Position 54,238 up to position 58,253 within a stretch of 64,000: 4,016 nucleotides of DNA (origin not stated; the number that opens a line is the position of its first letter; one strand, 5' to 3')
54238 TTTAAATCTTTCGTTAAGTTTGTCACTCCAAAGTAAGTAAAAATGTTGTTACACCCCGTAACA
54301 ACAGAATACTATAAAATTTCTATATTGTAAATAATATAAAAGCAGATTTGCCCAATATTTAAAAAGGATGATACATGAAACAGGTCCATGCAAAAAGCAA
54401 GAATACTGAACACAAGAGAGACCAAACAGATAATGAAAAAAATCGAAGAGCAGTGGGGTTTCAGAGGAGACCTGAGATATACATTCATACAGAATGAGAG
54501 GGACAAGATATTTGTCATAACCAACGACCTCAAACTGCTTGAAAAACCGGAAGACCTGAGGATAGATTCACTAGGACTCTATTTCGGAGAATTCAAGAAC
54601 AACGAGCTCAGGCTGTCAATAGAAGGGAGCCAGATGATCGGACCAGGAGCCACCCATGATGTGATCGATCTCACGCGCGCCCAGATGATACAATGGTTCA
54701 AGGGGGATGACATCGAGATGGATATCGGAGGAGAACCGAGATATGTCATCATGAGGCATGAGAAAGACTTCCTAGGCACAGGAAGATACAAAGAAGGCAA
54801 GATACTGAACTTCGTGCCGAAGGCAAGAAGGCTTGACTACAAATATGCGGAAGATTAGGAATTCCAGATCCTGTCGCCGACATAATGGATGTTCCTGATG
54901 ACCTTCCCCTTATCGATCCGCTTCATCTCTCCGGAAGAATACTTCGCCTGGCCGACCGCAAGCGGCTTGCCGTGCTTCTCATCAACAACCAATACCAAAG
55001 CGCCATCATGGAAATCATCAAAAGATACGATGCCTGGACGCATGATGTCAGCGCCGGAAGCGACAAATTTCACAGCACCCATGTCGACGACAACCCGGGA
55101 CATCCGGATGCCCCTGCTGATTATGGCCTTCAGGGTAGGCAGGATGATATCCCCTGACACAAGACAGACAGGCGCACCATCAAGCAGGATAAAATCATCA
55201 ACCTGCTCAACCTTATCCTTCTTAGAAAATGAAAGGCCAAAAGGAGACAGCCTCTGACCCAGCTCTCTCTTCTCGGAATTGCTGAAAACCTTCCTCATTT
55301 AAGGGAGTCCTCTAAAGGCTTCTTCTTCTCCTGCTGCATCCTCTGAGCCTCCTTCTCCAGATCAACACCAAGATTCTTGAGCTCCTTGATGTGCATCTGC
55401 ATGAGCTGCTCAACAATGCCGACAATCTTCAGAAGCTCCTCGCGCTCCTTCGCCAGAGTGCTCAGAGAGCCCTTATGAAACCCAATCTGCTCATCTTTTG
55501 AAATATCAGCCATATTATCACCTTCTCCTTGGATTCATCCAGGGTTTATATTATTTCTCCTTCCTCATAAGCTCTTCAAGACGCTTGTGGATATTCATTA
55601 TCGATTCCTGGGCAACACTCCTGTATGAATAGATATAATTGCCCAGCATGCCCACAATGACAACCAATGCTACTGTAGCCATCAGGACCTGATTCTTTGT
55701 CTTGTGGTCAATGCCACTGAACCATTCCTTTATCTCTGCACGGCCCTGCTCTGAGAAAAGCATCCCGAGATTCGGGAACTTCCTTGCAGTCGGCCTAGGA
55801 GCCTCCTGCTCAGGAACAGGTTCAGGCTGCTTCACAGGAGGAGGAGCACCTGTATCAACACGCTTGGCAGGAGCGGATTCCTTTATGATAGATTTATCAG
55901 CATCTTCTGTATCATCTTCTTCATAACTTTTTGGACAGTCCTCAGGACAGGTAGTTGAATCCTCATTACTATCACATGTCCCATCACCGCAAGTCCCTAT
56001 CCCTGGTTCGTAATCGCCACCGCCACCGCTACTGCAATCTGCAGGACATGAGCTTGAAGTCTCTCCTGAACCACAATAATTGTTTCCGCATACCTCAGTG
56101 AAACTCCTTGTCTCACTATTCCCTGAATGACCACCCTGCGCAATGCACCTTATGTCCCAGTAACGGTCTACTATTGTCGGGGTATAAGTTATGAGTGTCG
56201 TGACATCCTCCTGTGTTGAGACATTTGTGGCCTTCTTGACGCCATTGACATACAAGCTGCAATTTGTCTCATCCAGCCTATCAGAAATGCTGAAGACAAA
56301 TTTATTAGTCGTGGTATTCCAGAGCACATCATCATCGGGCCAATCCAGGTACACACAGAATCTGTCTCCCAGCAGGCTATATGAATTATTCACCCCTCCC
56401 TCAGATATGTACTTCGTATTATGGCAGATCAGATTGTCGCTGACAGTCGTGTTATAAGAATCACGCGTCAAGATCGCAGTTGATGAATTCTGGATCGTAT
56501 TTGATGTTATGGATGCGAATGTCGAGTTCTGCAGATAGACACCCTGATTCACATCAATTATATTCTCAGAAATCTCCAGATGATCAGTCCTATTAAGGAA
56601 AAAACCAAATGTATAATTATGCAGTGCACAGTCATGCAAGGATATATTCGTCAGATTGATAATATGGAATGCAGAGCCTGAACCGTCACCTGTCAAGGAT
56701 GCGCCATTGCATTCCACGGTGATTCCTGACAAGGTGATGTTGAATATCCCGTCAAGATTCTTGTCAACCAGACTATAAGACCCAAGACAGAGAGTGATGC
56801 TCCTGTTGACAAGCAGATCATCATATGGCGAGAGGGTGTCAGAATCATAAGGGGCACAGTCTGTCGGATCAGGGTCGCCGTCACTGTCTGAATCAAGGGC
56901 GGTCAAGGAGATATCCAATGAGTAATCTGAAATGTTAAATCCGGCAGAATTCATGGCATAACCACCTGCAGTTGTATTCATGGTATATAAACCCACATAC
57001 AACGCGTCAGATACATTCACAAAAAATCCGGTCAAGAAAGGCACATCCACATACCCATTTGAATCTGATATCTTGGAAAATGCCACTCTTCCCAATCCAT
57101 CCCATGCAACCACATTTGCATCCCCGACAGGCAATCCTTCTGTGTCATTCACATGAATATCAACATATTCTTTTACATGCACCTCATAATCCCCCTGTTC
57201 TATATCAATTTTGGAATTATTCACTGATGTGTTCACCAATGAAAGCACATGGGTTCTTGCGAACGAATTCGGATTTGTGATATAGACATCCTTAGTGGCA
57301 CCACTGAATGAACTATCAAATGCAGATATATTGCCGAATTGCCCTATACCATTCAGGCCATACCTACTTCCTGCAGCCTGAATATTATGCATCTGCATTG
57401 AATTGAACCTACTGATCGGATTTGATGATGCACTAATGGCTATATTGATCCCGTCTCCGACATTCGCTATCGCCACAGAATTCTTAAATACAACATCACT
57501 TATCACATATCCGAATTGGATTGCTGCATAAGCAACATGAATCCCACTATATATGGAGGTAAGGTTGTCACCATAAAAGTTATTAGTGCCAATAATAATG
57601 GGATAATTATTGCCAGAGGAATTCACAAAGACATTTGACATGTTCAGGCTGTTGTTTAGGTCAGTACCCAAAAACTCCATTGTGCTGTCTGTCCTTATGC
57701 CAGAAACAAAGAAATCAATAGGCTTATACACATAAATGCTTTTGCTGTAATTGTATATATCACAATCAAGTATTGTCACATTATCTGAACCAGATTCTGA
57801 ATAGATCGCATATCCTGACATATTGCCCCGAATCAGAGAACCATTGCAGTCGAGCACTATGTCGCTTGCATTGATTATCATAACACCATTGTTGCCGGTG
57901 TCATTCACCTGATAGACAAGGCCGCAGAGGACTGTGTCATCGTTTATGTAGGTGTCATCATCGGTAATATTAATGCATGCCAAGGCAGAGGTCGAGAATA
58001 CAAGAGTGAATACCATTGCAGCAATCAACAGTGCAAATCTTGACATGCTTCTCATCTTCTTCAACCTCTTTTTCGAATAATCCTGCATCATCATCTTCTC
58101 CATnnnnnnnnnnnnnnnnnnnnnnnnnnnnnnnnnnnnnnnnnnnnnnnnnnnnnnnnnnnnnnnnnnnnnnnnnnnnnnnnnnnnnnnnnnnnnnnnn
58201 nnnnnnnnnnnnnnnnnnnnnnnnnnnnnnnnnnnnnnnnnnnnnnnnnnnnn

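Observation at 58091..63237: Unannotated ribbon-helix-helix gene translationally coupled to a pair of giant beta-helix surface-protein genes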

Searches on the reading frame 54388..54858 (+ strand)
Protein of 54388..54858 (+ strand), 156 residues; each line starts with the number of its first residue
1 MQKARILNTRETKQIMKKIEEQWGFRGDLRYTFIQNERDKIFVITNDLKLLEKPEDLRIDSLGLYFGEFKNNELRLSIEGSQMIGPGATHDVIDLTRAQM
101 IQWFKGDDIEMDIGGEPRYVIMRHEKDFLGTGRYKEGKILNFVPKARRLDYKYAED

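Call 3: search_protein_families(library=pfam, proteins=[window:54388-54858:+], max_evalue=0.1)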
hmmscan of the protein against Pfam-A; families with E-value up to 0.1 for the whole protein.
window:54388-54858:+ (156 aa): 3 families
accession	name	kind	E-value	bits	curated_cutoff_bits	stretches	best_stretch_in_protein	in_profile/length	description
PF13636.12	Methyltranf_PUA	-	4.5e-08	33.5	27.6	1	101-149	2-49/49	RNA-binding PUA-like domain of methyltransferase RsmF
PF17833.7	pre-PUA_NIP7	-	2.1e-05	25.2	23.1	1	5-78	2-80/80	NIP7/UPF0113, pre-PUA domain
PF06058.19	DCP1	-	0.088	13.2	22.5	0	5-44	61-100/117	Dcp1-like decapping family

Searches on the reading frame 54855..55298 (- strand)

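Call 3: search_protein_families(library=pfam, proteins=[window:54855-55298:-], max_evalue=0.1)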
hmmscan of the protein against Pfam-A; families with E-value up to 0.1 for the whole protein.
window:54855-55298:- (147 aa): 3 families
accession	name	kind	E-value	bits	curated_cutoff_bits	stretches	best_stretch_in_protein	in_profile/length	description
PF01472.26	PUA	-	1.5e-23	82.9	24.8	1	68-139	2-73/74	PUA domain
PF09183.16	DUF1947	-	0.011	16.3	22.5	1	3-61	3-64/65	Domain of unknown function (DUF1947)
PF03657.19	UPF0113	-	0.034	14.9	23.8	1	70-137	3-64/73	UPF0113 PUA domain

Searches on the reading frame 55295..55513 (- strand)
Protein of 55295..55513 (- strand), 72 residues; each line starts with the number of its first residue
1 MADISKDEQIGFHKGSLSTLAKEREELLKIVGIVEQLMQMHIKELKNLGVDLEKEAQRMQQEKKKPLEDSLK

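Call 3: search_protein_families(library=pfam, proteins=[window:55295-55513:-], max_evalue=0.1)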
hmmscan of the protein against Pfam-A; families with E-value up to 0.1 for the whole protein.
window:55295-55513:- (72 aa): 4 families
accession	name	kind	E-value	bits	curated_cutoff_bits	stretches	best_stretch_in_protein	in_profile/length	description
PF21418.3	LinB-like_C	-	0.025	14.8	27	1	14-58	29-73/124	Lincosamide nucleotidyltransferase-like, C-terminal domain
PF01486.22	K-box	-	0.032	14.8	30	1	25-71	27-71/93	K-box region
PF03070.21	TENA_THI-4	-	0.04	14.1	22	1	18-59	56-96/210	TENA/THI-4/PQQC family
PF09888.14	DUF2115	-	0.05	14.5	25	1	25-70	3-46/162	Uncharacterized protein conserved in archaea (DUF2115)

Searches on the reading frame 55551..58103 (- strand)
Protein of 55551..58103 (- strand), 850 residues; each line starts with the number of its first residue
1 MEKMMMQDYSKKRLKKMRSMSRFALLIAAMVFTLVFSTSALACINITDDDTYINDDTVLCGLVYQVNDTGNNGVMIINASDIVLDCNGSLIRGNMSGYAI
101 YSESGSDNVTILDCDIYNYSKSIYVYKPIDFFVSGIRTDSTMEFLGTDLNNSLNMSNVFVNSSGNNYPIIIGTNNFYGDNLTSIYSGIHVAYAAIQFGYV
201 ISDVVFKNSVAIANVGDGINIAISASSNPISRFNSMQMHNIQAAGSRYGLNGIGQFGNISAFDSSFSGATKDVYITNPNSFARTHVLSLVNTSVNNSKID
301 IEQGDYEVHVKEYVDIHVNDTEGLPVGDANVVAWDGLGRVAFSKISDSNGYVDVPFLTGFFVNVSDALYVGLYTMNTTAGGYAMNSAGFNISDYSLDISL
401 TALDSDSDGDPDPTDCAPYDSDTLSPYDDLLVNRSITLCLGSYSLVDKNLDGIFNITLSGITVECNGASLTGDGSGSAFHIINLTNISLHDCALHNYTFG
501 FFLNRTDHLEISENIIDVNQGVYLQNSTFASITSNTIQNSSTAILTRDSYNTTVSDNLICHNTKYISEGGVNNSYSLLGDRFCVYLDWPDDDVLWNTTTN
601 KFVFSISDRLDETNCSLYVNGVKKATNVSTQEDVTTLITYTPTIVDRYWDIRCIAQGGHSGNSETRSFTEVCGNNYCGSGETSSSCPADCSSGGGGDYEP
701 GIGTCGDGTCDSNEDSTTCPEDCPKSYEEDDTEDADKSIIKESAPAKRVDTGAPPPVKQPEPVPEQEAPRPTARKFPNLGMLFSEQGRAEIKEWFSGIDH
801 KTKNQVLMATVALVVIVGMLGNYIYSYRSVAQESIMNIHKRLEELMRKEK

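Call 3: search_protein_families(library=pfam, proteins=[window:55551-58103:-], max_evalue=0.1)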
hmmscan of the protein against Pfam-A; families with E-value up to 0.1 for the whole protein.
window:55551-58103:- (850 aa): 2 families
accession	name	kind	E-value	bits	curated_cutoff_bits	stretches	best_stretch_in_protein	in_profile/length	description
PF05048.19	NosD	-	3.8e-08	33.5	23.6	1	450-564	38-150/212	Periplasmic copper-binding protein (NosD)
PF09813.14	Coa3_cc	-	0.021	14.9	27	1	811-837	17-43/48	Cytochrome c oxidase assembly factor 3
